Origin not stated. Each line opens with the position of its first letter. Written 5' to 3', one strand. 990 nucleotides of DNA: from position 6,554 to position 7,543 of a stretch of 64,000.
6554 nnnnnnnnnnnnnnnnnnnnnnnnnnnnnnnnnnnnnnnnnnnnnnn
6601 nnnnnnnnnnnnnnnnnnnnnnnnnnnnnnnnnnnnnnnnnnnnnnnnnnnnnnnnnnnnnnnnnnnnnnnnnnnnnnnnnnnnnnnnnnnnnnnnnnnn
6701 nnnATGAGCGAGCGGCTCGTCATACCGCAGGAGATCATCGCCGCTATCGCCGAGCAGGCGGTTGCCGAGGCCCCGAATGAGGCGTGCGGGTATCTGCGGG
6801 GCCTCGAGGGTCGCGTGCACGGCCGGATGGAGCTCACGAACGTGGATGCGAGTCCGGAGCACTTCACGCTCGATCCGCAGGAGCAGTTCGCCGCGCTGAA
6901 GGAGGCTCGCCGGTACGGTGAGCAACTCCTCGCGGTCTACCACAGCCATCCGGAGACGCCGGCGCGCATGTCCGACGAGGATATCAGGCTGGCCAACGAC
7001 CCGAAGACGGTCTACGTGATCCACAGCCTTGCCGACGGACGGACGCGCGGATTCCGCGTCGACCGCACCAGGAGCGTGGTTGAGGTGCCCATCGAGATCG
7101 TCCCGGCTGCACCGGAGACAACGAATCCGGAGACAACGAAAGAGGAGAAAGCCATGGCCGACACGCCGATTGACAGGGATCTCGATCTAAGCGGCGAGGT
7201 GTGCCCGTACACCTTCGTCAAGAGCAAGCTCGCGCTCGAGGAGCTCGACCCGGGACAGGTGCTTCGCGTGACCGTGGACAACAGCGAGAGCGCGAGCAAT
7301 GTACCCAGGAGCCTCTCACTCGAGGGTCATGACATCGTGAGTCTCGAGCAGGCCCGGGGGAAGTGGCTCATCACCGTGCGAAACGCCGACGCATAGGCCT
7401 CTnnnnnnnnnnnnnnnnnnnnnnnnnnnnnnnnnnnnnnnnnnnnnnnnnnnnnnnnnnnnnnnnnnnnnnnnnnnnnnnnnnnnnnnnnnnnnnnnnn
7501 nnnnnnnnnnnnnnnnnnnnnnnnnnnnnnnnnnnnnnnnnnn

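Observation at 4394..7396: HcyS-Ala-type protein-thiocarboxylate homocysteine synthesis operon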

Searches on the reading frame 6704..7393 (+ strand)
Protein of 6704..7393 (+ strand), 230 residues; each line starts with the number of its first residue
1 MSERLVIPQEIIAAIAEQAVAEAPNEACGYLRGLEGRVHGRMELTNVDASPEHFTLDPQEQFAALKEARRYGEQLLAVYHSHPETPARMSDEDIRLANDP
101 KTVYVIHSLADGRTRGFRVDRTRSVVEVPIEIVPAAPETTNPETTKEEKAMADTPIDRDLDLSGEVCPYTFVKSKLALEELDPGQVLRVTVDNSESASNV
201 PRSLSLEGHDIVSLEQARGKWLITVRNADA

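Call 5: search_protein_families(library=pfam, proteins=[window:6704-7393:+], max_evalue=0.01)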
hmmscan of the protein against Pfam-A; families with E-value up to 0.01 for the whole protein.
window:6704-7393:+ (230 aa): 2 families
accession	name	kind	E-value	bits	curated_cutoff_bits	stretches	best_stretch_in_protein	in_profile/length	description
PF14464.11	Prok-JAB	-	1.3e-21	77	25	1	8-109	1-103/114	Prokaryotic homologs of the JAB domain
PF01206.22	TusA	-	4.1e-19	68.6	28.6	1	159-226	2-69/70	Sulfurtransferase TusA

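Call 6: search_protein_families(library=ncbifam, proteins=[window:6704-7393:+], max_evalue=0.01)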
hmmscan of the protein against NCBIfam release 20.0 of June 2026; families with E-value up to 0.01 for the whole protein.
window:6704-7393:+ (230 aa): 4 families
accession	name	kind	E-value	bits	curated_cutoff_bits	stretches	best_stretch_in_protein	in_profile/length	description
NF041370.1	desamp_Halo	equivalog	5.4e-19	68.4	130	1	9-119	5-121/133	desampylase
NF008242.0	PRK11018.1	equivalog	1.6e-12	46.8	79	1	155-217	6-68/78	sulfurtransferase-like selenium metabolism protein YedF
NF041048.1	TusA_like_YeeD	exception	5.1e-07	29.3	147.5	1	159-226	3-71/72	thiosulfate utilization sulfurtransferase TsuB/YeeD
TIGR03527.1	selenium_YedF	equivalog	1.8e-06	28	110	1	161-228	2-69/194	sulfurtransferase-like selenium metabolism protein YedF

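Call 11: find_homologous_proteins(query=window:6704-7393:+, max_evalue=0.001)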
Query window:6704-7393:+ (230 aa): 552 proteins with E <= 0.001 among 1019 candidates; the best 120 are listed.
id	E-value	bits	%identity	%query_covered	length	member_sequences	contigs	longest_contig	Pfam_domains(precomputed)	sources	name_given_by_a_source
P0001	8.5e-146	501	100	100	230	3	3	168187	PF14464.12,PF01206.23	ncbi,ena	-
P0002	1.0e-68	250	84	60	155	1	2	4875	PF14464.12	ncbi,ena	-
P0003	2.2e-65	239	82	58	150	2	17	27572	PF14464.12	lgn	-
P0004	1.1e-54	204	71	57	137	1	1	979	PF14464.12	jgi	jgi:[CysO sulfur-carrier protein]-S-L-cysteine hydrolase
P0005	7.2e-54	201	70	59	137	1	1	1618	PF14464.12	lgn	-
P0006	2.5e-53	199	73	57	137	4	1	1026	PF14464.12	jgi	jgi:[CysO sulfur-carrier protein]-S-L-cysteine hydrolase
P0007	4.4e-53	198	70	59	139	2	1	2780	PF14464.12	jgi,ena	-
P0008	5.4e-53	198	67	57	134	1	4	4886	PF14464.12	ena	-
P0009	7.3e-53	198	72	57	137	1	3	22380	PF14464.12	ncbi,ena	-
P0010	1.6e-52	197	69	57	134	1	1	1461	PF14464.12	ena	-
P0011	2.4e-52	196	70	57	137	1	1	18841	PF14464.12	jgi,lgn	jgi:proteasome lid subunit RPN8/RPN11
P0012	2.9e-52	196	73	57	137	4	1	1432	PF14464.12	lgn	-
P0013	4.1e-52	195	71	56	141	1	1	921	PF14464.12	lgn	-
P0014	4.8e-52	195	67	57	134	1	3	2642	PF14464.12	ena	-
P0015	1.5e-51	193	71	56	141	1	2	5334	PF14464.12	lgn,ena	-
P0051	1.9e-40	157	42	94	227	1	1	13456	PF14464.12,PF01206.23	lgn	-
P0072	1.4e-38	151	41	97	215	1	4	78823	PF14464.12,PF01206.23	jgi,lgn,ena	-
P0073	1.7e-38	151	42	97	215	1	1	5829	PF14464.12,PF01206.23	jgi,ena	-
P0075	2.5e-38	150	40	95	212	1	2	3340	PF14464.12,PF01206.23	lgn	-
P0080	5.0e-38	149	42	97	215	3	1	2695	PF14464.12,PF01206.23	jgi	-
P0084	7.9e-38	149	39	97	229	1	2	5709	PF14464.12,PF01206.23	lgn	-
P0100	3.0e-36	143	40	97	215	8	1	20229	PF14464.12,PF01206.23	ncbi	-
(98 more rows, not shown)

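Call 13: find_encoding_contigs(protein=P0001, flank=10000, max_places=3)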
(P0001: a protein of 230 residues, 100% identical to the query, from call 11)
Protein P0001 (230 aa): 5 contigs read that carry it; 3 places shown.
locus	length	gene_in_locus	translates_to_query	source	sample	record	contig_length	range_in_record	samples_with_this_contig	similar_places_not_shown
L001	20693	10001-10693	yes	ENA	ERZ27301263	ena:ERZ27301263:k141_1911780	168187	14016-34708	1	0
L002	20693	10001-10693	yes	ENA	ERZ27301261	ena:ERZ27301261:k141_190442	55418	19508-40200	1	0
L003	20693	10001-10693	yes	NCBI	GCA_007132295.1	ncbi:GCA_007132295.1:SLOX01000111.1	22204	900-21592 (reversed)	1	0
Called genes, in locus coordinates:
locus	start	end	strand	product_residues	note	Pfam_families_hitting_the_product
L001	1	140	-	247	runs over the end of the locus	-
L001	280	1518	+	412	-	PF00465:Fe-ADH, PF25137:ADH_Fe_C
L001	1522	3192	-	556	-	PF00365:PFK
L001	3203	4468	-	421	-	PF10509:GalKase_gal_bdg, PF00288:GHMP_kinases_N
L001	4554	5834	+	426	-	-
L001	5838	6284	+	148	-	PF02639:DUF188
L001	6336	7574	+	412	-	PF00753:Lactamase_B, PF19583:ODP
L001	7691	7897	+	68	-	PF02597:ThiS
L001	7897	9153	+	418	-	PF01053:Cys_Met_Meta_PP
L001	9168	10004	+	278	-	PF00899:ThiF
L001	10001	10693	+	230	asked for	PF14464:Prok-JAB, PF01206:TusA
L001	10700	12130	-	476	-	PF01336:tRNA_anti-codon, PF00152:tRNA-synt_2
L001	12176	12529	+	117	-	PF00462:Glutaredoxin (faint), PF03960:ArsC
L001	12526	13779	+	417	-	PF02274:ADI, PF19420:DDAH_eukar (faint)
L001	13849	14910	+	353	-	PF00793:DAHP_synth_1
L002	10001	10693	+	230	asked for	PF14464:Prok-JAB, PF01206:TusA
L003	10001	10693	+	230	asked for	PF14464:Prok-JAB, PF01206:TusA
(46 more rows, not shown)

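Call 14: find_encoding_contigs(protein=P0003, flank=8000, max_places=4)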
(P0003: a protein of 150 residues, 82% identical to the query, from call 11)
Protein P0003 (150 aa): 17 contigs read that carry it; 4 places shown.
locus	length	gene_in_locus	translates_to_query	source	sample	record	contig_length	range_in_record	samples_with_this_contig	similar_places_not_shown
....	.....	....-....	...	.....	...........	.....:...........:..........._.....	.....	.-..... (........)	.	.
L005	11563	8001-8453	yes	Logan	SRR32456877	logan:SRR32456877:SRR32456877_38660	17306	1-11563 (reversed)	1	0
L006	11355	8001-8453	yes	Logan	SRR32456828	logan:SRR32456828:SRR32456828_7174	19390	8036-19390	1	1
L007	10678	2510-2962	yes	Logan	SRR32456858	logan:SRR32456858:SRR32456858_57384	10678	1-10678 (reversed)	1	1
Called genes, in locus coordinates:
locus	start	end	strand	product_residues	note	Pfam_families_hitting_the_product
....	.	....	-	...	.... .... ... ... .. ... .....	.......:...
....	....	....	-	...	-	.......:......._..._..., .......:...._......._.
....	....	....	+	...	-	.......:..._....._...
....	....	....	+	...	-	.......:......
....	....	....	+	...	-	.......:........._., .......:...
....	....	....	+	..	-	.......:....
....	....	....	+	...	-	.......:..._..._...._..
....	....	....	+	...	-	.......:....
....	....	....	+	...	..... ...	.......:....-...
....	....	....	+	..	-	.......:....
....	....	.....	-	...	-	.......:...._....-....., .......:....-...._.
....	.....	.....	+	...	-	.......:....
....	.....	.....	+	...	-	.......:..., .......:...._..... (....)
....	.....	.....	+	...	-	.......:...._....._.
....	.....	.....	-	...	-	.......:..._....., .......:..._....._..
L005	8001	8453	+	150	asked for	PF14464:Prok-JAB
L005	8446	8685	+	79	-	PF01206:TusA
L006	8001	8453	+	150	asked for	PF14464:Prok-JAB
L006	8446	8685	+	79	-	PF01206:TusA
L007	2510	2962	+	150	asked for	PF14464:Prok-JAB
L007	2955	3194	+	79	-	PF01206:TusA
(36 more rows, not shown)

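Call 19: find_related_loci(query=A1, collection=genome_contigs, flank=8000)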
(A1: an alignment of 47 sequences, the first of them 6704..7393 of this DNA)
Query A1 (230 aa) in genome_contigs; peptide patterns used: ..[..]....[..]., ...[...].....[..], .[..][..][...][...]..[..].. (x = any residue, [..] = any of these).
600 stretches matched a pattern (row limit reached: there are more); 456 encode a relative of the query (tblastn E <= 1e-3); the best 80 are kept; 80 distinct loci.
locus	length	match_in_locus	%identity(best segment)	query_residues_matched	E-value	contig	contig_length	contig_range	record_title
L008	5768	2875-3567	55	2-226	1e-77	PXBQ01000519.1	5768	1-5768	MAG: Spirochaetaceae bacterium isolate T3Sed10_257 T3-Sed10-C38935, whole genome shotgun sequence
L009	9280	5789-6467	82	1-229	5e-102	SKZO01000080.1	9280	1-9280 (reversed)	MAG: Spirochaetales bacterium isolate CSSed162cmB_334 CSSed16-2cmB-29677, whole genome shotgun sequence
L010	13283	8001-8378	69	7-132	1e-55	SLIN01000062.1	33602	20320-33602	MAG: Spirochaetales bacterium isolate CSSed165cm_200 CSSed16-5cm-1856, whole genome shotgun sequence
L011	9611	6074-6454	69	7-133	1e-55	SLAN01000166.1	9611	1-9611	MAG: Spirochaetales bacterium isolate CSSed162cmB_408 CSSed16-2cmB-27766, whole genome shotgun sequence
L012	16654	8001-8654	44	5-228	3e-53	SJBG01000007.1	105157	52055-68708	MAG: Desulfobulbaceae bacterium isolate Del10 Del10_contig_7, whole genome shotgun sequence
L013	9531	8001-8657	45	5-228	3e-52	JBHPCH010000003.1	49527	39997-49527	Thermodesulfobacteriota bacterium isolate SAG AM-311-B10 NODE_3_length_49527_cov_30.340799, whole genome shotgun sequenc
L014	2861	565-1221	46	5-228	6e-51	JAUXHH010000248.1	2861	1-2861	MAG: Desulfobacterales bacterium isolate CSMAG_2950 CSMAG_2950_k119_553757_length_2861_cov_3.9584, whole genome shotgun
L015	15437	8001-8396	63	1-132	1e-49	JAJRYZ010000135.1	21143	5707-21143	MAG: Spirochaetes bacterium isolate Dive96_bin4.116 k141_2158185, whole genome shotgun sequence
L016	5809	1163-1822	44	5-225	3e-47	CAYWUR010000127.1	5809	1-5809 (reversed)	MAG TPA_asm: uncultured Desulfobulbia bacterium isolate binchicken_co172_142 genome assembly, contig: NODE_13600_length_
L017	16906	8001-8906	56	5-226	1e-46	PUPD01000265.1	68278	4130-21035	MAG: Spirochaetaceae bacterium isolate B1Sed10_113R1 B1-Sed10-C166, whole genome shotgun sequence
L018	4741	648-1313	40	5-228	4e-44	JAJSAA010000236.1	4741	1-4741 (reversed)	MAG: Deltaproteobacteria bacterium isolate Dive96_bin4.264 k141_4094337, whole genome shotgun sequence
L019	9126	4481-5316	61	5-228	1e-43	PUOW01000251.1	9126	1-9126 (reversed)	MAG: Spirochaetaceae bacterium isolate B1Sed10_122m B1-Sed10-C11085, whole genome shotgun sequence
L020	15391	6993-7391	56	3-130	1e-43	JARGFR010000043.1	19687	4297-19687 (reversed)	MAG: Spirochaetaceae bacterium isolate C14-11 NODE_43_length_19687_cov_4.046558, whole genome shotgun sequence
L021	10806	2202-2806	52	5-216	2e-43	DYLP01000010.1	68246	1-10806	MAG TPA_asm: Melioribacter roseus isolate SulCav_AS07-7_3_37_64 SulCav_AS07_7_302_length_68246_cov_43_378804, whole geno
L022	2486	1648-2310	40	5-228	1e-43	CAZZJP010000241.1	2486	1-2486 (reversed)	MAG TPA_asm: uncultured Desulfobulbia bacterium isolate SRP128015_co1_121 genome assembly, contig: NODE_87225_length_248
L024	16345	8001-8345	60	5-119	1e-41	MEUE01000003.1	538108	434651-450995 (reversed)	MAG: candidate division WOR-1 bacterium RIFOXYB2_FULL_46_45 rifoxyb2_full_scaffold_2, whole genome shotgun sequence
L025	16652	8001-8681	39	2-228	3e-41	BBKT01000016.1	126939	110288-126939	Thermoanaerobacterium saccharolyticum DNA, contig: TS_NTOU1_c16, strain: NTOU1, whole genome shotgun sequence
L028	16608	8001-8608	51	1-220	2e-40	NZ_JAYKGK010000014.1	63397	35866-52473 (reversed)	Rosettibacter primus strain 4148-Me NODE_14_length_63397_cov_192.943766, whole genome shotgun sequence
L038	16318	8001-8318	62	7-112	9e-39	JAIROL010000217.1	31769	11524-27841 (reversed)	MAG: Tannerella sp. isolate Cd354_bin75 k119_174808, whole genome shotgun sequence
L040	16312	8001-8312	63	7-110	2e-38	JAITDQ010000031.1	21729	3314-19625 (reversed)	MAG: Tannerella sp. isolate Nm470_bin147 k119_2552306, whole genome shotgun sequence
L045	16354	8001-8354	53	4-119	1e-37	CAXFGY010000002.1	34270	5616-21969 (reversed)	MAG TPA_asm: uncultured Candidatus Marinamargulisbacteria bacterium isolate ERR599014_concoct_54 genome assembly, contig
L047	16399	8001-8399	53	5-136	1e-37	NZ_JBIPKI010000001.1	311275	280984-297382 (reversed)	Desulfurivibrio sp. C05AmB 1, whole genome shotgun sequence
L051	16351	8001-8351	59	5-119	4e-37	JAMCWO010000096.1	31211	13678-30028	MAG: Planctomycetota bacterium isolate FK_Sedi_B_Bin.55 NODE_4365_length_31211_cov_2.81051, whole genome shotgun sequenc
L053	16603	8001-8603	48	3-218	1e-36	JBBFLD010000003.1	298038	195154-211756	MAG: Melioribacteraceae bacterium isolate Uz-U4-16 NODE_3_length_298038_cov_11.059437, whole genome shotgun sequence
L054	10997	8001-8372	51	7-128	6e-37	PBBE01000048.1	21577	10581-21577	MAG: Actinomycetota bacterium isolate SP4294 MHASMcontig_1649291, whole genome shotgun sequence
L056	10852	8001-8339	56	7-119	3e-36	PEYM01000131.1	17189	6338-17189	MAG: Candidatus Saganbacteria bacterium CG08_land_8_20_14_0_20_45_16 CG08_land_8_20_14_0.20_scaffold_1473_c, whole genom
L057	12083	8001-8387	52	5-132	4e-36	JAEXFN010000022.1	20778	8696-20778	MAG: Bacillota bacterium isolate OH_HBB_250 k127_879867, whole genome shotgun sequence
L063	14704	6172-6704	57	2-216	9e-36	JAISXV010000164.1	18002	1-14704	MAG: Prevotellaceae bacterium isolate Nc350_bin194 k119_3833098, whole genome shotgun sequence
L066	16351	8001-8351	55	5-119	2e-35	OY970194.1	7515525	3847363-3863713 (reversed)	MAG: Sedimentisphaerales bacterium isolate MFD00905.bin.c.1 genome assembly, chromosome: 1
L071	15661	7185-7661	47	5-151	5e-35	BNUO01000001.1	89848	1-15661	Campylobacterota bacterium MS502-29 DNA, sequence001, whole genome shotgun sequence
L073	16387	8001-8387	54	5-132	3e-35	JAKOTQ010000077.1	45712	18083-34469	MAG: Bacillota bacterium isolate CAAI_maxbin.029 k201_505378, whole genome shotgun sequence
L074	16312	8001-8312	59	7-110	1e-34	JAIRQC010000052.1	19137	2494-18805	MAG: Rikenellaceae bacterium isolate Cf509_bin79 k119_1650442, whole genome shotgun sequence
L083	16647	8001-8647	58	7-228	3e-34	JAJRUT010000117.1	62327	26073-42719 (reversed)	MAG: Deltaproteobacteria bacterium isolate Dive96_bin10.216 k141_4558671, whole genome shotgun sequence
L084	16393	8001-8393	51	1-132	2e-34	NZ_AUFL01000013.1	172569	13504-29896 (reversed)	Dysgonomonas capnocytophagoides DSM 22835 K322DRAFT_scaffold00010.10_C, whole genome shotgun sequence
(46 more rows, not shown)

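Call 28: search_protein_families(library=pfam, proteins=[L054:8411-10750:+, L024:8365-10473:+, L045:8430-11540:+, L066:7977-10748:+, L051:8001-9281:+, L024:4862-5977:+, L057:8405-9265:+, L028:7501-7986:+, L010:2912-4039:+, L010:4070-5116:+], max_evalue=0.001)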
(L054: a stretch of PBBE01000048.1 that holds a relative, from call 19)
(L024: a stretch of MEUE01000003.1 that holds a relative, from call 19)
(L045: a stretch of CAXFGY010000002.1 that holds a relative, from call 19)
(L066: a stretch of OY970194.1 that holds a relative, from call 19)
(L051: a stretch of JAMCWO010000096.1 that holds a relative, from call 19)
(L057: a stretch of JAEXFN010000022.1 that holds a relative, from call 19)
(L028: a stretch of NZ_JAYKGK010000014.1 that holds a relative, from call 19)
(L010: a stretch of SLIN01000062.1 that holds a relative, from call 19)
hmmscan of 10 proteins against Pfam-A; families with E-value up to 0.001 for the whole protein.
L054:8411-10750:+ (780 aa): 3 families
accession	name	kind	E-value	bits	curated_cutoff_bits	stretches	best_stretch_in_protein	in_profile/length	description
PF01077.27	NIR_SIR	-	1.9e-36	125.3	27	2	120-270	2-153/158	Nitrite and sulphite reductase 4Fe-4S domain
PF03460.22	NIR_SIR_ferr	-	4.7e-25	87.6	24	2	44-111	1-69/69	Nitrite/Sulfite reductase ferredoxin-like half domain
PF01206.22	TusA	-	7.5e-20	71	28.6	1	710-777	4-70/70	Sulfurtransferase TusA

L024:8365-10473:+ (703 aa): 3 families
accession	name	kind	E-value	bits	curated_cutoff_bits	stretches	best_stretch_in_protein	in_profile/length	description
PF01077.27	NIR_SIR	-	1.5e-36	125.6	27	2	134-259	24-155/158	Nitrite and sulphite reductase 4Fe-4S domain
PF03460.22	NIR_SIR_ferr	-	2.7e-22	78.7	24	1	44-110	1-68/69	Nitrite/Sulfite reductase ferredoxin-like half domain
PF01206.22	TusA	-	3.5e-21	75.3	28.6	1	633-699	4-70/70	Sulfurtransferase TusA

L045:8430-11540:+ (1037 aa): 3 families
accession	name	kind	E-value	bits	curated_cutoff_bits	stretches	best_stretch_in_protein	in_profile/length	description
PF01077.27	NIR_SIR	-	1.2e-39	135.8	27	2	122-274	2-156/158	Nitrite and sulphite reductase 4Fe-4S domain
PF03460.22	NIR_SIR_ferr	-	4.5e-25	87.6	24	2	46-113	1-69/69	Nitrite/Sulfite reductase ferredoxin-like half domain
PF01206.22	TusA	-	4.1e-20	71.8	28.6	1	712-779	4-70/70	Sulfurtransferase TusA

L066:7977-10748:+ (924 aa): 4 families
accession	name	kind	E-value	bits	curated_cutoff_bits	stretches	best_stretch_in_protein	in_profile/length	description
PF01077.27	NIR_SIR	-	4.4e-37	127.4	27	2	263-411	2-152/158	Nitrite and sulphite reductase 4Fe-4S domain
PF03460.22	NIR_SIR_ferr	-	1.1e-32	112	24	2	187-253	1-68/69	Nitrite/Sulfite reductase ferredoxin-like half domain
PF14464.11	Prok-JAB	-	2.3e-23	82.7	25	1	14-124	3-112/114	Prokaryotic homologs of the JAB domain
PF01206.22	TusA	-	9.6e-21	73.9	28.6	1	857-923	4-70/70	Sulfurtransferase TusA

L051:8001-9281:+ (427 aa): 13 families
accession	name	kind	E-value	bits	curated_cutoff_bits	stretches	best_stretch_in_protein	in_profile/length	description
PF01077.27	NIR_SIR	-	4.5e-35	120.9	27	1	226-424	2-150/158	Nitrite and sulphite reductase 4Fe-4S domain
PF14464.11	Prok-JAB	-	6.3e-25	87.7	25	1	6-117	3-113/114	Prokaryotic homologs of the JAB domain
PF03460.22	NIR_SIR_ferr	-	3.1e-21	75.3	24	1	151-217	1-68/69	Nitrite/Sulfite reductase ferredoxin-like half domain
PF12838.12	Fer4_7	-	1.8e-11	44.7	27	1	302-350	2-51/52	4Fe-4S dicluster domain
PF12837.12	Fer4_6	-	1.5e-09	37.8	25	2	295-317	2-24/24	4Fe-4S binding domain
PF00037.32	Fer4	-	1.8e-09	37.5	21.1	2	296-318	2-24/24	4Fe-4S binding domain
PF13237.11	Fer4_10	-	4.2e-09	36.6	25.5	1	330-366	2-22/53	4Fe-4S dicluster domain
PF13187.11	Fer4_9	-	1e-08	35.5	27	1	301-350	1-50/52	4Fe-4S dicluster domain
PF12797.12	Fer4_2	-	2.5e-08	33.8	24.5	2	295-314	3-22/22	4Fe-4S binding domain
PF14697.11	Fer4_21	-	2.2e-06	28.2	35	1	300-349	6-53/59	4Fe-4S dicluster domain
PF12800.12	Fer4_4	-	5.9e-05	23.5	24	0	301-314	3-16/17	4Fe-4S binding domain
PF13484.11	Fer4_16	-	0.00017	22.8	30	0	302-350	2-66/66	4Fe-4S double cluster binding domain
PF13183.11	Fer4_8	-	0.00039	21.3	27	0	300-350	3-67/68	4Fe-4S dicluster domain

L024:4862-5977:+ (372 aa): 2 families
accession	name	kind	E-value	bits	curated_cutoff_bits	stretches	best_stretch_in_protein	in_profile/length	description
PF00291.31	PALP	-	4.4e-71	240.1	35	1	72-358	1-295/295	Pyridoxal-phosphate dependent enzyme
PF02597.26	ThiS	-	6.4e-11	43.1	22.5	1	5-66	3-76/76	ThiS family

L057:8405-9265:+ (287 aa): 10 families
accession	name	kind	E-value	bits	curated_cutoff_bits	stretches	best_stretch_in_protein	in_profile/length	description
PF01077.27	NIR_SIR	-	1.7e-36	125.5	27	1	92-284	2-150/158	Nitrite and sulphite reductase 4Fe-4S domain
PF03460.22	NIR_SIR_ferr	-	4.2e-19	68.5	24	1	17-83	1-68/69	Nitrite/Sulfite reductase ferredoxin-like half domain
PF00037.32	Fer4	-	4.6e-11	42.5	21.1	2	165-184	5-24/24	4Fe-4S binding domain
PF12838.12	Fer4_7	-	4.6e-09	37.1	27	1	168-211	2-52/52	4Fe-4S dicluster domain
PF14697.11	Fer4_21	-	1.1e-08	35.6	35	1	141-183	18-57/59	4Fe-4S dicluster domain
PF12837.12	Fer4_6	-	2.4e-08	34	25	1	161-183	2-24/24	4Fe-4S binding domain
PF13187.11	Fer4_9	-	2.9e-08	34.1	27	1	168-211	2-51/52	4Fe-4S dicluster domain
PF13237.11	Fer4_10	-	3.6e-07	30.4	25.5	1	166-208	7-53/53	4Fe-4S dicluster domain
PF13484.11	Fer4_16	-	4.1e-05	24.7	30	1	168-198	2-30/66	4Fe-4S double cluster binding domain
PF12797.12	Fer4_2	-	7.8e-05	22.8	24.5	0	165-180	7-22/22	4Fe-4S binding domain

L028:7501-7986:+ (162 aa): 2 families
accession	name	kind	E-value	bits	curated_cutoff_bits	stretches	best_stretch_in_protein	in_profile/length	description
PF13686.11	DrsE_2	-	9.9e-47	159.2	25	1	7-159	2-153/156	DsrE/DsrF/DrsH-like family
PF02635.20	DsrE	-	8.8e-07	29.6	22.7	0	103-158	57-111/116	DsrE/DsrF-like family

L010:2912-4039:+ (376 aa): 0 families

L010:4070-5116:+ (349 aa): 1 family
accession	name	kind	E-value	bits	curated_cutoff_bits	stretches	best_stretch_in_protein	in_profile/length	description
PF04143.19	Sulf_transp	-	5.8e-74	249.9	27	1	19-319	1-310/310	Sulphur transport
